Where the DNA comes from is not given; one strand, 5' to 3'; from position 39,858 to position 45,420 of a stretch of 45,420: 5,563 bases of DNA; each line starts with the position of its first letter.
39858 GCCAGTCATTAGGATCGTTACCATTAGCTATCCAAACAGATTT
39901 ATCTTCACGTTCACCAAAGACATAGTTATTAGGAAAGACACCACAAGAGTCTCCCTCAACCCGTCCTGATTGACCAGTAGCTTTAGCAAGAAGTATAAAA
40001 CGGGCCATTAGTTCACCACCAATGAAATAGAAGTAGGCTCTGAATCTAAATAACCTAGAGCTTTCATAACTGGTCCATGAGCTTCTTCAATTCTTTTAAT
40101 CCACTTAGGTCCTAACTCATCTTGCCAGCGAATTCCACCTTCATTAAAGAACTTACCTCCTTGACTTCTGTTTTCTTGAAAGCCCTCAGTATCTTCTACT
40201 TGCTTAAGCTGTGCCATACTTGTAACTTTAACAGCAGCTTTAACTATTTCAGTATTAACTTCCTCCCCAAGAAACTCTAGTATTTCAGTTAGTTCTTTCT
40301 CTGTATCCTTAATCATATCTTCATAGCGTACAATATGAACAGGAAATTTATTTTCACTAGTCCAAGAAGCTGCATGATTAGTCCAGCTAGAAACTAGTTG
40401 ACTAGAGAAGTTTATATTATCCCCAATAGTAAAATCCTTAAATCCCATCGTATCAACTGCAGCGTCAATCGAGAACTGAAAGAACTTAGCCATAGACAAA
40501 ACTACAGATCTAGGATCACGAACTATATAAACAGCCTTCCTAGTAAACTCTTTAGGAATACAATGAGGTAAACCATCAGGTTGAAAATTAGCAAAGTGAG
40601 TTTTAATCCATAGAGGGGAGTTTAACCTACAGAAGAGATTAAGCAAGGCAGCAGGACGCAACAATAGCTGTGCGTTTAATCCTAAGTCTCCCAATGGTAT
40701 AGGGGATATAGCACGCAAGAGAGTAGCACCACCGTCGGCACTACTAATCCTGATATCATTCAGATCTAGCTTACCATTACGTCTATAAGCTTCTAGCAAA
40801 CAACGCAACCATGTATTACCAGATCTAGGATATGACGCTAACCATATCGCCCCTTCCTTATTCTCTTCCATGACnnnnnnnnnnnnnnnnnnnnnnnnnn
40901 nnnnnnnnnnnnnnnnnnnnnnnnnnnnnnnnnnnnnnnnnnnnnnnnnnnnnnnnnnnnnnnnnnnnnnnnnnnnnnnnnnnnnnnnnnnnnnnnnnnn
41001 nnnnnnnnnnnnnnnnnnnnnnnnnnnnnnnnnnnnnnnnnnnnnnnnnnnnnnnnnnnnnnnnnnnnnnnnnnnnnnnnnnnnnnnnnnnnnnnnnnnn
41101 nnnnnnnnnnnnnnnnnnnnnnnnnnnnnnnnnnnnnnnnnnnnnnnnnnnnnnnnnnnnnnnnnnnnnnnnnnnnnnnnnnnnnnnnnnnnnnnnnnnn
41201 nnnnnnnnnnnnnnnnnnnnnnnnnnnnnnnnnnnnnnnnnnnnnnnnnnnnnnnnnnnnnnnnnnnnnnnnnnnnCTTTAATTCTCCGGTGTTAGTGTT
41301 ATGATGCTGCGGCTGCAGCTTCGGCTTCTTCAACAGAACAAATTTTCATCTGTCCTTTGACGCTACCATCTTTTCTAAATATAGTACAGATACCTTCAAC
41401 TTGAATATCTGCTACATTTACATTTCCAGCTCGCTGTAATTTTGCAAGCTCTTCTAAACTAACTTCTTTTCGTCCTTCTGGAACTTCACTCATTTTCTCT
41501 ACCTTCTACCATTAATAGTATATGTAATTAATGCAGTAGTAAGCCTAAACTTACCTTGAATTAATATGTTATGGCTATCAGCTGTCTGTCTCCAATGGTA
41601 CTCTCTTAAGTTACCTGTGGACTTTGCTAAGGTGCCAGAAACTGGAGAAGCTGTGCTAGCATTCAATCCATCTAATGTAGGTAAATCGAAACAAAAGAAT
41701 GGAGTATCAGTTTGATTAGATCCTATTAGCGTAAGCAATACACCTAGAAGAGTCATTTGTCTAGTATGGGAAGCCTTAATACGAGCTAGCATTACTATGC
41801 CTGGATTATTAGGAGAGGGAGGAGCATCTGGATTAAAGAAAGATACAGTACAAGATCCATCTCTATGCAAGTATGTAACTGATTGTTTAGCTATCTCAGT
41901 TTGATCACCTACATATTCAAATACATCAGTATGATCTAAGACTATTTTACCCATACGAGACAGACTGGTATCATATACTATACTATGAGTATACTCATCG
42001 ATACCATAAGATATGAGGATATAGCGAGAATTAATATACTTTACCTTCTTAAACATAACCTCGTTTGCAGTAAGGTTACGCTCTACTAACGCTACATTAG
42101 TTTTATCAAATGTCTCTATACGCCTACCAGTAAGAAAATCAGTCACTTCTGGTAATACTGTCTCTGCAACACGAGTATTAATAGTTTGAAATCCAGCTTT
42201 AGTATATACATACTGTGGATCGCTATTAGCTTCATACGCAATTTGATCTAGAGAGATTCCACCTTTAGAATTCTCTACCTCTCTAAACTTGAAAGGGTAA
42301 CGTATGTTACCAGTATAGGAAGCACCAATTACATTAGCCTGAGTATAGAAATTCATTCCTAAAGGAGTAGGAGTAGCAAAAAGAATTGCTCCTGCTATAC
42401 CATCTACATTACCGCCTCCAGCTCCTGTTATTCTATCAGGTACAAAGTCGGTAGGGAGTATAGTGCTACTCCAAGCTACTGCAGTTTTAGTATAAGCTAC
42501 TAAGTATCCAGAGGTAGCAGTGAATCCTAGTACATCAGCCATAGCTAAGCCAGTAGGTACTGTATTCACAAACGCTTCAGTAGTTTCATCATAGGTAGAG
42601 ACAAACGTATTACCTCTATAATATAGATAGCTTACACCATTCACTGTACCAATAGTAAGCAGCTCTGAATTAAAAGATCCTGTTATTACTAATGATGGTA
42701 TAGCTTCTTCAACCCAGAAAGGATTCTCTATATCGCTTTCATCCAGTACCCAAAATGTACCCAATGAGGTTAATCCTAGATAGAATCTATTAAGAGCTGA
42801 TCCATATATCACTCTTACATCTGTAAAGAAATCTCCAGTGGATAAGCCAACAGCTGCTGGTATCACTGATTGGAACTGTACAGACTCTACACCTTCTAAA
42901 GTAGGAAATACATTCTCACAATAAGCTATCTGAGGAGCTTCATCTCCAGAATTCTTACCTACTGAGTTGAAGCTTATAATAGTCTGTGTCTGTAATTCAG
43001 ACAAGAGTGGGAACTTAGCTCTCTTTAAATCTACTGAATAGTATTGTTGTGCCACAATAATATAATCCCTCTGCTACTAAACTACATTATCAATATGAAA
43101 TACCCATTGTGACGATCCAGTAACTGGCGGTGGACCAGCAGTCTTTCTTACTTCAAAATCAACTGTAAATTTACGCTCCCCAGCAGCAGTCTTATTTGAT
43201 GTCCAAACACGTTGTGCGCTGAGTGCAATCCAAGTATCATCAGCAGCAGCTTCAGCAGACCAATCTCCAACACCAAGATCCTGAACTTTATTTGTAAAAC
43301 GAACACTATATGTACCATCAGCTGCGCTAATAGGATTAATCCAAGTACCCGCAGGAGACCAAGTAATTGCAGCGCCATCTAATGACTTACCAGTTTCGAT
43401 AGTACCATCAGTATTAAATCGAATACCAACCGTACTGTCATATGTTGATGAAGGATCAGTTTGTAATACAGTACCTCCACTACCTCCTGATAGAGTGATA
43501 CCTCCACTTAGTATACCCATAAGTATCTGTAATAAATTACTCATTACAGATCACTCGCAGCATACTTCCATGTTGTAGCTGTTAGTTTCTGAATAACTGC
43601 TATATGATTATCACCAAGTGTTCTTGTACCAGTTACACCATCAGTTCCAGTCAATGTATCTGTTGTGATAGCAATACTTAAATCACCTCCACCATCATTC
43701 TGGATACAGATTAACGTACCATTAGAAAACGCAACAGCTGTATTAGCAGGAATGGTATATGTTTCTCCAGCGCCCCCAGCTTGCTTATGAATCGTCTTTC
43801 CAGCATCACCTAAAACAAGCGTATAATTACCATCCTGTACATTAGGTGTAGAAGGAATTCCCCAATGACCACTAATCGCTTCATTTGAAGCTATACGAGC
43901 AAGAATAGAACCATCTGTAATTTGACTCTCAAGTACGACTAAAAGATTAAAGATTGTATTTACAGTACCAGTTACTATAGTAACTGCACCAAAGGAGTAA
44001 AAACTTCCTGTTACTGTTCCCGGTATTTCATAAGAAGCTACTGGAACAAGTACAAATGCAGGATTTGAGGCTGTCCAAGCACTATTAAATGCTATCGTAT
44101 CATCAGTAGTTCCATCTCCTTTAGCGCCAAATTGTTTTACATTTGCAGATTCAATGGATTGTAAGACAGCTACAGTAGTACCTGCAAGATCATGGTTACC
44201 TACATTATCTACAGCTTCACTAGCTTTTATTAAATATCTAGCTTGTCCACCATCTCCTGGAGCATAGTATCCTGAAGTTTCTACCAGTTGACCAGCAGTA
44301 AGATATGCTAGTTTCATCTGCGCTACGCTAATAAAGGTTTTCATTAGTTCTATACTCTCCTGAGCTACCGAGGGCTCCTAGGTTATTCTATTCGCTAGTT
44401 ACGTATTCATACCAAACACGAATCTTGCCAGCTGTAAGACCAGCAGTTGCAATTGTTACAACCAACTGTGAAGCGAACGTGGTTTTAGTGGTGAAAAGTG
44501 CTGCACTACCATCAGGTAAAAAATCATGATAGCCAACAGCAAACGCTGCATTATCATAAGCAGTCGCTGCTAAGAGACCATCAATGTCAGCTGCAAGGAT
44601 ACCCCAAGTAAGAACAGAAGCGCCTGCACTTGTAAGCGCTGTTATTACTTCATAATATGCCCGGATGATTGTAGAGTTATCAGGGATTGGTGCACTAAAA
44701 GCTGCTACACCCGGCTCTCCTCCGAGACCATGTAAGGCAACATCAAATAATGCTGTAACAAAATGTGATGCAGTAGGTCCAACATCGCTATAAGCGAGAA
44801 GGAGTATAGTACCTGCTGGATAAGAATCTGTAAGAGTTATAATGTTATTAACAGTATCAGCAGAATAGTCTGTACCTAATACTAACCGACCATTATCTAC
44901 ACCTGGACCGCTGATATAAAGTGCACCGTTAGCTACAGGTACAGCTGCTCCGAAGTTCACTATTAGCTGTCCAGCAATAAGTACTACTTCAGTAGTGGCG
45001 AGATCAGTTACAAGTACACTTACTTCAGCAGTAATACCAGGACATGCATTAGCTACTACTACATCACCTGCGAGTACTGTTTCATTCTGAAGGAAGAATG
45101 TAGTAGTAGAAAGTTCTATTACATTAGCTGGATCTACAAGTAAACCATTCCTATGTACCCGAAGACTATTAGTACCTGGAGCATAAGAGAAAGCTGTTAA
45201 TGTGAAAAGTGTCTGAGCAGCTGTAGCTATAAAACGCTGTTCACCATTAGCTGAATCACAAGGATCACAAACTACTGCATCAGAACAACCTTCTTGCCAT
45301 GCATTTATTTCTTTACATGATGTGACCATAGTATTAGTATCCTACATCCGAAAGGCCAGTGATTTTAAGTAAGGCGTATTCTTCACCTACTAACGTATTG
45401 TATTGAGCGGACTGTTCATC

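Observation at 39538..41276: PAPS-type sulfotransferase chained into the tail-fibre operon with two orphan proteins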

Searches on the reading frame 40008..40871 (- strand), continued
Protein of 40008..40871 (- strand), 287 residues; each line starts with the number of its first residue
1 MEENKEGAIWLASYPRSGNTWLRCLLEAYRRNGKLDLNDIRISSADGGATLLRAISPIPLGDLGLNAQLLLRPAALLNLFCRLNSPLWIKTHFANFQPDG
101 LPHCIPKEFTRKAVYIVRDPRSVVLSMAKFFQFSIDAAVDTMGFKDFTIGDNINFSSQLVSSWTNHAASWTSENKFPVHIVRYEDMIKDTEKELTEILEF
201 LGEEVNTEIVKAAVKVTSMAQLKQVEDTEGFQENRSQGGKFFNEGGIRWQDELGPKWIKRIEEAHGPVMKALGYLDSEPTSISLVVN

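Call 109: search_protein_families(library=pfam, proteins=[L165:5362-6579:+, L182:4221-4844:+, L159:5439-6347:+, L184:2193-3293:+, L165:8346-9824:+, L166:1384-1812:+, L138:4303-4986:+, L193:7020-7544:+, L149:901-1428:+, L171:7519-7953:+], max_evalue=0.001)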
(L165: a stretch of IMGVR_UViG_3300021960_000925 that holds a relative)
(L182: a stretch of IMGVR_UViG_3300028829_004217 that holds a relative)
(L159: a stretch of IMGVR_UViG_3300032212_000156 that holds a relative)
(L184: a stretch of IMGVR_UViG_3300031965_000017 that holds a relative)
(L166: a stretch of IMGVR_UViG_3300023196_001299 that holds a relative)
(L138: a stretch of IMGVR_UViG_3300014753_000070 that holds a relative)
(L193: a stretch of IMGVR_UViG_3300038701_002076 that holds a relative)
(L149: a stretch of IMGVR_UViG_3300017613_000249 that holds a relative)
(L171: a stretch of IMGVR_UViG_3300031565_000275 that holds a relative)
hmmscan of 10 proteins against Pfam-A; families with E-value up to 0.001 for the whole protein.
L165:5362-6579:+ (406 aa): 1 family
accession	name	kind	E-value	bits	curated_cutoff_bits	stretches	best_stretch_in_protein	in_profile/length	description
PF11651.14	P22_CoatProtein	-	2.7e-34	119.1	24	1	1-402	1-420/423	P22 coat protein - gene protein 5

L182:4221-4844:+ (208 aa): 1 family
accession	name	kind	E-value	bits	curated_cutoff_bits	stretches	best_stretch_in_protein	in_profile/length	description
PF24175.2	SU10_adaptor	-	1.6e-27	97.7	27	1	5-183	2-184/194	SU10 adaptor protein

L159:5439-6347:+ (303 aa): 0 families

L184:2193-3293:+ (367 aa): 0 families

L165:8346-9824:+ (493 aa): 0 families

L166:1384-1812:+ (143 aa): 0 families

L138:4303-4986:+ (228 aa): 0 families

L193:7020-7544:+ (175 aa): 0 families

L149:901-1428:+ (176 aa): 0 families

L171:7519-7953:+ (145 aa): 1 family
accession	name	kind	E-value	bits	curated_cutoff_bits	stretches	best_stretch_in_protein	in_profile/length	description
PF23140.1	Gp80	-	3e-32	112.1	27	1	4-143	2-128/128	Podophage GP4 fiber I protein gp80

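Call 114: search_dna_similar(query=L171:7519-7953:+, collection=phages, mode=protein, max_evalue=0.001, max_rows=40)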
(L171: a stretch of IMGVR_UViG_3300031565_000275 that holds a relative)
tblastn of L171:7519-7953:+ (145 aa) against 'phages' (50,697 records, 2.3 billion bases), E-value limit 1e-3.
Records with a match: 57; places in all: 58; records where one place covers at least 80% of the query: 57.
Best place of each record, by identity: <60% 57.
By first word of the organism name: Ralstonia 31; Caudoviricetes 5; Methylophilales 3; Brevundimonas 3; Phage 2; Roseobacter 2; Acidovorax 2; Xanthomonas 2; Sporosarcina 1; Bacteriophage 1; and 5 more.
By host as written in the record: - 8; Ralstonia pseudosolanacearum 6; Ralstonia solanacearum 5; Ralstonia pseudosolanacearum I-31 (MT043) 5; Ralstonia pseudosolanacearum I-15 (MT014) 4; Ralstonia pseudosolanacearum I-33 (MT061) 4; Methylophilales bacterium FZCC0133 2; Ralstonia pseudosolanacearum I-15 (MT017) 2; and 18 more.
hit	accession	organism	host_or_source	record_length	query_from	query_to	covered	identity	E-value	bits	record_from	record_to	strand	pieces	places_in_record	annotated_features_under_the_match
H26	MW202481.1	Caudoviricetes sp.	Manatee Spring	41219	1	145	100%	42.1%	2e-23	100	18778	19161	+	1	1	hypothetical protein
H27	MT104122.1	Sporosarcina phage Lietuvens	Sporosarcina aquimarina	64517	1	145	100%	41.4%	7e-21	93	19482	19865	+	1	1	hypothetical protein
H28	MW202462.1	Caudoviricetes sp.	Manatee Spring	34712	1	145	100%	40.7%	2e-23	100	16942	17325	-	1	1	hypothetical protein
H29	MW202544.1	Bacteriophage sp.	Manatee Spring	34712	1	145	100%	40.7%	2e-23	100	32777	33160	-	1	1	hypothetical protein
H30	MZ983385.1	Psychrobacillus phage PVJ1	Psychrobacillus sp. GC2J1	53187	1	145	100%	37.9%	2e-16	80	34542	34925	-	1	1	hypothetical protein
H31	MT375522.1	Methylophilales phage Venkman EXVC282S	Methylophilales bacterium H5P1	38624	1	145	100%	37.2%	6e-15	76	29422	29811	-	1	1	tail tube B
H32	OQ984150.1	Phage C72C1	-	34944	1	145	100%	36.6%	4e-18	85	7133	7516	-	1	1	head protein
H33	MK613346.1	Roseobacter phage CRP-4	Rhodobacteraceae bacterium FZCC0023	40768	1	145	100%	36.6%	5e-15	76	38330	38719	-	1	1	hypothetical protein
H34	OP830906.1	Methylophilales phage MEP401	Methylophilales bacterium FZCC0133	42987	1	145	100%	35.9%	4e-15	76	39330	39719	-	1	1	hypothetical protein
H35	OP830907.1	Methylophilales phage MEP402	Methylophilales bacterium FZCC0133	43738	1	145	100%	33.8%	3e-13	71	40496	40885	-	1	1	hypothetical protein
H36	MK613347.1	Roseobacter phage CRP-5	Rhodobacteraceae bacterium FZCC0040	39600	1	145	100%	33.8%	1e-10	64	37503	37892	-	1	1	hypothetical protein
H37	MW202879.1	Caudoviricetes sp.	Manatee Spring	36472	1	144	99%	33.8%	5e-10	62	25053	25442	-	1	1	putative minor tail protein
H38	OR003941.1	Phage DSL-LC06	Proteobacteria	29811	1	145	100%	32.9%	5e-12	67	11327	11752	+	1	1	hypothetical protein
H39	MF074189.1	Sinorhizobium phage phiM5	Sinorhizobium meliloti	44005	5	143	96%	33.6%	6e-9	59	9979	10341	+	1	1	putative minor tail protein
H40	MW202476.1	Caudoviricetes sp.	Manatee Spring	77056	1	145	100%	31.3%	8e-6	50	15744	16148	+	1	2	b-glycanase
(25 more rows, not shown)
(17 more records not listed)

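Call 115: search_dna_similar(query=L171:7959-8810:+, collection=phages, mode=protein, max_evalue=0.001, max_rows=40)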
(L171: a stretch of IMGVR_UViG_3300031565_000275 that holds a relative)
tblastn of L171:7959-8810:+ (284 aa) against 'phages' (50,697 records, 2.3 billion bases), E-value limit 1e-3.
No match.

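Call 116: get_annotated_region(hit=H32, flank=4000)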
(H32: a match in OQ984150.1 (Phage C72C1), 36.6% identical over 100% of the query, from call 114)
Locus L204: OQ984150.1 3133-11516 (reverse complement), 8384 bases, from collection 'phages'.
description: Phage C72C1, complete genome.
organism: Phage C72C1 (NCBI taxid 3053736)
taxonomy: Viruses; Duplodnaviria; Heunggongvirae; Uroviricota; Caudoviricetes
host: -; source: -; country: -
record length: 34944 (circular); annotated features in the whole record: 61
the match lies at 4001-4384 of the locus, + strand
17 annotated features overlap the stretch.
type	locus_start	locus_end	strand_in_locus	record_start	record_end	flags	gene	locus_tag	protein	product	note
CDS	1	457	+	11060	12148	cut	-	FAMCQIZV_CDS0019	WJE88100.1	hypothetical protein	-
CDS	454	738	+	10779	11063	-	-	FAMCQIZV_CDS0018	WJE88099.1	hypothetical protein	-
CDS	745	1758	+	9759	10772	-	-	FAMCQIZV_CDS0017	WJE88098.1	head scaffolding protein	-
CDS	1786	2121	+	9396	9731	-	-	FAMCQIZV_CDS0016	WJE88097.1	major head protein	-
CDS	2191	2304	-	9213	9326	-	-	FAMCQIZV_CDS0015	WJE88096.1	hypothetical protein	-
CDS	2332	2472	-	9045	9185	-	-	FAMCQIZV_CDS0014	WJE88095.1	hypothetical protein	-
CDS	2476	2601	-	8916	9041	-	-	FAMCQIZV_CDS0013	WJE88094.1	hypothetical protein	-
CDS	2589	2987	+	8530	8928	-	-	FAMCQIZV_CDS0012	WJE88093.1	major head protein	-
CDS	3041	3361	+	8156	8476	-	-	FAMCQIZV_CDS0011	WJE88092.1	hypothetical protein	-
CDS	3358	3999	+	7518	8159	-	-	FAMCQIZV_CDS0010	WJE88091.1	virion structural protein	-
CDS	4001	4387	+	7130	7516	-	-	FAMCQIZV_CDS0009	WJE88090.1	head protein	-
CDS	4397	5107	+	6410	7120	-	-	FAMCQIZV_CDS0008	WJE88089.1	hypothetical protein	-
CDS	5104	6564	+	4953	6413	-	-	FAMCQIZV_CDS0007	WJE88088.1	virion structural protein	-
CDS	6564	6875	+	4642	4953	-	-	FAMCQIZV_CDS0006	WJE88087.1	hypothetical protein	-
CDS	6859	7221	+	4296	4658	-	-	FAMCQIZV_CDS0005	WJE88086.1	hypothetical protein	-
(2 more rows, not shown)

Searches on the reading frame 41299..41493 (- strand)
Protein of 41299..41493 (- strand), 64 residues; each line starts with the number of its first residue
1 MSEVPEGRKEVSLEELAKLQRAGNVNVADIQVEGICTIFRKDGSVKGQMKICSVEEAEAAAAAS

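Call 3: search_protein_families(library=pfam, proteins=[window:41299-41493:-], max_evalue=0.1)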
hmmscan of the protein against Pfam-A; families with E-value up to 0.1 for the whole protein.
window:41299-41493:- (64 aa): 2 families
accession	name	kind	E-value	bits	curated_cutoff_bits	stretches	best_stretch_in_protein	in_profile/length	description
PF16934.11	Mersacidin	-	0.014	15.5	27.6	1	9-27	6-24/34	Two-component Enterococcus faecalis cytolysin (EFC)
PF18274.6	V_ATPase_prox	-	0.077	13.4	27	0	7-35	8-36/52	Vacuolar ATPase Subunit I N-terminal proximal lobe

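Call 4: search_protein_families(library=phrogs, proteins=[window:41299-41493:-], max_evalue=0.01)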
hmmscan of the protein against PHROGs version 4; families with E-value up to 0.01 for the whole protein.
window:41299-41493:- (64 aa): 0 families

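Call 45: search_protein_families(library=ncbifam, proteins=[window:41302-41493:-], max_evalue=0.01)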
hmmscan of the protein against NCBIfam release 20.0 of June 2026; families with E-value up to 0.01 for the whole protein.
window:41302-41493:- (64 aa): 0 families

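Call 68: find_homologous_proteins(query=window:41302-41493:-, max_evalue=0.01)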
Query window:41302-41493:- (64 aa): 8 proteins with E <= 0.01 among 8 candidates.
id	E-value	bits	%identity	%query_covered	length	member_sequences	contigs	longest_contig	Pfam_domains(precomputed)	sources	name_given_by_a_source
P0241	5.7e-32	125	100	100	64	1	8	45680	-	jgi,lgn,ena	-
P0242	9.0e-24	99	81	97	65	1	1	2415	-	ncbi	-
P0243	3.4e-23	97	80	77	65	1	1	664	-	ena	-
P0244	1.2e-22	96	78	77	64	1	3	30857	-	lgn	-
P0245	1.5e-21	92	75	80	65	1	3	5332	-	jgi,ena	-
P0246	2.2e-21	92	80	92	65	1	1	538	-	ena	-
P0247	4.8e-21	91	76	92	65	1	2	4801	-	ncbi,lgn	-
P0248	9.8e-19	83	73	77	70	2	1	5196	-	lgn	-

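Call 122: search_solved_structures(query=A2, max_evalue=10)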
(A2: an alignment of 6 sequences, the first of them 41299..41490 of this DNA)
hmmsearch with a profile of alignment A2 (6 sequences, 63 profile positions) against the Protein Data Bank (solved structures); distinct sequences matched with E-value up to 10: 2.
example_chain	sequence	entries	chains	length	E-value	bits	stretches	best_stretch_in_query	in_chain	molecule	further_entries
4v7e_CX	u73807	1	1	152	0.45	13.4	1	17-49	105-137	60S ribosomal protein L23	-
8k0a_A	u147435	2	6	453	2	11.3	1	31-49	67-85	3-phenylpropionate/cinnamic acid dioxygenase subunit alpha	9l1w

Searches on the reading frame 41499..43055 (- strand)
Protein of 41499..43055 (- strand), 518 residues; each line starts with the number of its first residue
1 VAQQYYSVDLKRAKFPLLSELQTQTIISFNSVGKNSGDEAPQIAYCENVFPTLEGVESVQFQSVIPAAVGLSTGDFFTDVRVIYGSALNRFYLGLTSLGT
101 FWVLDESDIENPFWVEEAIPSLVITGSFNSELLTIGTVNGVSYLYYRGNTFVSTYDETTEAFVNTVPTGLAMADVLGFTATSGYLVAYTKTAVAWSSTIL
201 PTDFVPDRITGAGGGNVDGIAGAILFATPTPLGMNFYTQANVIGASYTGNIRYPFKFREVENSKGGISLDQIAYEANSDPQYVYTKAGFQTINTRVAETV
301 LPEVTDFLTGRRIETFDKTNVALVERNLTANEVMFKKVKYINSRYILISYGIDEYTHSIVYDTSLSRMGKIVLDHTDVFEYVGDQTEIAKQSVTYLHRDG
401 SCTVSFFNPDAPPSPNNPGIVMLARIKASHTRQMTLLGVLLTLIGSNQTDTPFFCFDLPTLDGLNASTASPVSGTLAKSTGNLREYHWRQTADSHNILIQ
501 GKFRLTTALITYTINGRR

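Call 3: search_protein_families(library=pfam, proteins=[window:41499-43055:-], max_evalue=0.1)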
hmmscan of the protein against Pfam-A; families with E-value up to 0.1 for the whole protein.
window:41499-43055:- (518 aa): 0 families

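Call 4: search_protein_families(library=phrogs, proteins=[window:41499-43055:-], max_evalue=0.01)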
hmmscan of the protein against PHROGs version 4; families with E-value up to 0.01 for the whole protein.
window:41499-43055:- (518 aa): 1 family
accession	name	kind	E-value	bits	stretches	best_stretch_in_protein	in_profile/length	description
phrog_16563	-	head and packaging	2.1e-05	23.5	1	161-348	192-376/1031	virion structural protein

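Call 45: search_protein_families(library=ncbifam, proteins=[window:41502-43055:-], max_evalue=0.01)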
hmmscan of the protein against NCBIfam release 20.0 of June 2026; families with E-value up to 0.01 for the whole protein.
window:41502-43055:- (518 aa): 0 families

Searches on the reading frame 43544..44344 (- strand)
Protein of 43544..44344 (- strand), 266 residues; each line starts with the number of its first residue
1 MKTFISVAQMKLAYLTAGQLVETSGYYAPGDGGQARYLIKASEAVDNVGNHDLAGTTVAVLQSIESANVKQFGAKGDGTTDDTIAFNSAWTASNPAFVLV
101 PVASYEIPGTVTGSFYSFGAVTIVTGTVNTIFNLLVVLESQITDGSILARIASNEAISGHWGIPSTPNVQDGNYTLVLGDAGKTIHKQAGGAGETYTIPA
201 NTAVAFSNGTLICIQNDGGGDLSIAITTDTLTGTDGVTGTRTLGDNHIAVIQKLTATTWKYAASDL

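Call 3: search_protein_families(library=pfam, proteins=[window:43544-44344:-], max_evalue=0.1)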
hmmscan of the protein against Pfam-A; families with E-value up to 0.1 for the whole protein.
window:43544-44344:- (266 aa): 1 family
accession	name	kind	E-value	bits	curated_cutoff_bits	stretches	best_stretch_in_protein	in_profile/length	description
PF12708.12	Pect-lyase_RHGA_epim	-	1.9e-06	28.3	27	1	67-111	2-50/213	Rhamnogalacturonase A/epimerase, pectate lyase-like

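Call 4: search_protein_families(library=phrogs, proteins=[window:43544-44344:-], max_evalue=0.01)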
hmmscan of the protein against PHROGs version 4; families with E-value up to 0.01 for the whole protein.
window:43544-44344:- (266 aa): 10 families
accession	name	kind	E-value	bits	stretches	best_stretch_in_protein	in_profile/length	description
phrog_23059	-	tail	3.6e-07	29.5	1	11-97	69-158/1027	tail fiber protein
phrog_17212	-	connector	1.9e-05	24.4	1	52-109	127-187/631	pre-neck appendage protein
phrog_15175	-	head and packaging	5.1e-05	22.9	1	66-107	232-271/647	virion structural protein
phrog_15455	-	tail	8.1e-05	22.3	1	51-110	137-192/652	tail fiber protein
phrog_18522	-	tail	0.00023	20.6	1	54-94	158-201/612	tail protein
phrog_4250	-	tail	0.00031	20.2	1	54-95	206-249/786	EPS depolymerase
phrog_32960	-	unknown function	0.00037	19.9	1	4-75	233-307/762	-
phrog_7458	-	tail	0.00062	19.1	1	45-110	101-169/732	tail spike protein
phrog_17959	-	unknown function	0.0022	18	1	66-112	32-78/503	-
phrog_17312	-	tail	0.0094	15.2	1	40-94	268-322/792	tail protein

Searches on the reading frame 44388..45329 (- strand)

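Call 3: search_protein_families(library=pfam, proteins=[window:44388-45329:-], max_evalue=0.1)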
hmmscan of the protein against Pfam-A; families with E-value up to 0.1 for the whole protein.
window:44388-45329:- (313 aa): 0 families

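Call 4: search_protein_families(library=phrogs, proteins=[window:44388-45329:-], max_evalue=0.01)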
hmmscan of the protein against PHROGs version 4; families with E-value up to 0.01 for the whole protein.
window:44388-45329:- (313 aa): 1 family
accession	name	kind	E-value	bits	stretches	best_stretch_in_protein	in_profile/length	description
phrog_38707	-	unknown function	0.00042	20.1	1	31-82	251-302/675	-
